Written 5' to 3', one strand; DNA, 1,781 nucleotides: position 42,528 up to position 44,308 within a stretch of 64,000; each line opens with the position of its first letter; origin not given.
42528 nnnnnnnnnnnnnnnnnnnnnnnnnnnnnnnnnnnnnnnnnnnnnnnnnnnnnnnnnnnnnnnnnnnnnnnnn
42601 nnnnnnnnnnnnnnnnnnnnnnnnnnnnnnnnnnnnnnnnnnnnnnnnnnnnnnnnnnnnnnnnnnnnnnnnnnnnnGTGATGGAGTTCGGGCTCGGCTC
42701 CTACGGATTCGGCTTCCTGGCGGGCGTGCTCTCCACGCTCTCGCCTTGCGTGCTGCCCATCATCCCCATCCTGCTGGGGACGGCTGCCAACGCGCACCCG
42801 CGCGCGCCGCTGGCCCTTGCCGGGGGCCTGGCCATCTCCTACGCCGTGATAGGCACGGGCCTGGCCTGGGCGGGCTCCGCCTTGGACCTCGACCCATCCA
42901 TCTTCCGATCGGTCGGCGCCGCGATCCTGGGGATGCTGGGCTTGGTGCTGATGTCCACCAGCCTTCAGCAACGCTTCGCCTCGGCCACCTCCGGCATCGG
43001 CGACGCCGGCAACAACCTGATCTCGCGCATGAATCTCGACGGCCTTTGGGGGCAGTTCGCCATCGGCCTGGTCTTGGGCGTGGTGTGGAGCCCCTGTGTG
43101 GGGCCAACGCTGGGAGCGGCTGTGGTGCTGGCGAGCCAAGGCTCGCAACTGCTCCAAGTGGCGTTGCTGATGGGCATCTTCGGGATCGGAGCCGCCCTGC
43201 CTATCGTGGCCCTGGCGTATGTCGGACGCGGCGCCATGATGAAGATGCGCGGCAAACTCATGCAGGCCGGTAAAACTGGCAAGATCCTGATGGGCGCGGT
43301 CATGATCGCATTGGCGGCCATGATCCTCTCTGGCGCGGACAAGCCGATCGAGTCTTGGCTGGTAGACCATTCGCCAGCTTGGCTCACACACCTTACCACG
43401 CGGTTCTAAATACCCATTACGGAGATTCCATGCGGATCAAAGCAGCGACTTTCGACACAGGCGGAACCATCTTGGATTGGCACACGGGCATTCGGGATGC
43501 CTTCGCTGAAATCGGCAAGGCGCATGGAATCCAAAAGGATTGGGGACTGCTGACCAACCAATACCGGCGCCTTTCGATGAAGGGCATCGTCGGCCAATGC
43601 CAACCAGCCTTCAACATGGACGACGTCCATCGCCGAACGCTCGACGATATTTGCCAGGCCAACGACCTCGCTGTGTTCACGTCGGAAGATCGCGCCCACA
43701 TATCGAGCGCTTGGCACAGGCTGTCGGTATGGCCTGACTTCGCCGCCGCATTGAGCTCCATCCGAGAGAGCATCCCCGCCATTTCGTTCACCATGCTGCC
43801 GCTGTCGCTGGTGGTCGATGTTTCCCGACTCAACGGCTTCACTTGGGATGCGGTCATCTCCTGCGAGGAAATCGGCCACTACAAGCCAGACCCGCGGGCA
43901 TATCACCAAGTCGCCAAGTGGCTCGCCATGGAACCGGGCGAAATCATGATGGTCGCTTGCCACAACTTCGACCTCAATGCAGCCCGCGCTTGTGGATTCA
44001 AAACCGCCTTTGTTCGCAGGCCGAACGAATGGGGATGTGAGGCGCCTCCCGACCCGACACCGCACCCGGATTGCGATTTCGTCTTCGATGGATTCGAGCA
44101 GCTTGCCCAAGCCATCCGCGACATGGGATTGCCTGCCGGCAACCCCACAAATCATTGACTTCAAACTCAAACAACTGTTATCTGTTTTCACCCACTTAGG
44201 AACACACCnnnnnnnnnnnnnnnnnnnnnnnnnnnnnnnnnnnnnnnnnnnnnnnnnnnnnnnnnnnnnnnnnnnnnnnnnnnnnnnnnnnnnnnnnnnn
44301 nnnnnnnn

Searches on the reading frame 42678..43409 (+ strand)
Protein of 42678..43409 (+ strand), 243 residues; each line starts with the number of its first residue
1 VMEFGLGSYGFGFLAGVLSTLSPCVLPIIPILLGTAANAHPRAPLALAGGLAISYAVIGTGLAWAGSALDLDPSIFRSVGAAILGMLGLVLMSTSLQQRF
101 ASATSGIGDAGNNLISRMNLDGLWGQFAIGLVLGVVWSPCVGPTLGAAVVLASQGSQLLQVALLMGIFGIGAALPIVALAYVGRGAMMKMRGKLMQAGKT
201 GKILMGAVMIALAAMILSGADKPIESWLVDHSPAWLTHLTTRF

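Call 11: search_protein_families(library=pfam, proteins=[window:42678-43409:+], max_evalue=0.01)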
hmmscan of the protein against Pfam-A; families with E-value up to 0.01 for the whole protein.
window:42678-43409:+ (243 aa): 2 families
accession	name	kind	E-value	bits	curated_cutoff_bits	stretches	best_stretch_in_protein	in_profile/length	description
PF02683.22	DsbD_TM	-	1.7e-15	57.3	27.1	1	13-218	9-216/219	Cytochrome C biogenesis protein transmembrane domain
PF13386.12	DsbD_2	-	1.7e-09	38.3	24.9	1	12-207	2-198/199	Cytochrome C biogenesis protein transmembrane region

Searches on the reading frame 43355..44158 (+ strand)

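Call 11: search_protein_families(library=pfam, proteins=[window:43355-44158:+], max_evalue=0.01)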
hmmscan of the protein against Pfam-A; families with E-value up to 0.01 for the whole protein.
window:43355-44158:+ (267 aa): 2 families
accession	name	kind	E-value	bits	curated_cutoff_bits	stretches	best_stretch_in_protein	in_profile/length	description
PF00702.32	Hydrolase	-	3.5e-13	50.8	26.4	1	28-200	1-177/191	haloacid dehalogenase-like hydrolase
PF13419.12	HAD_2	-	9.6e-08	32.8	23.8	1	165-220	123-178/178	Haloacid dehalogenase-like hydrolase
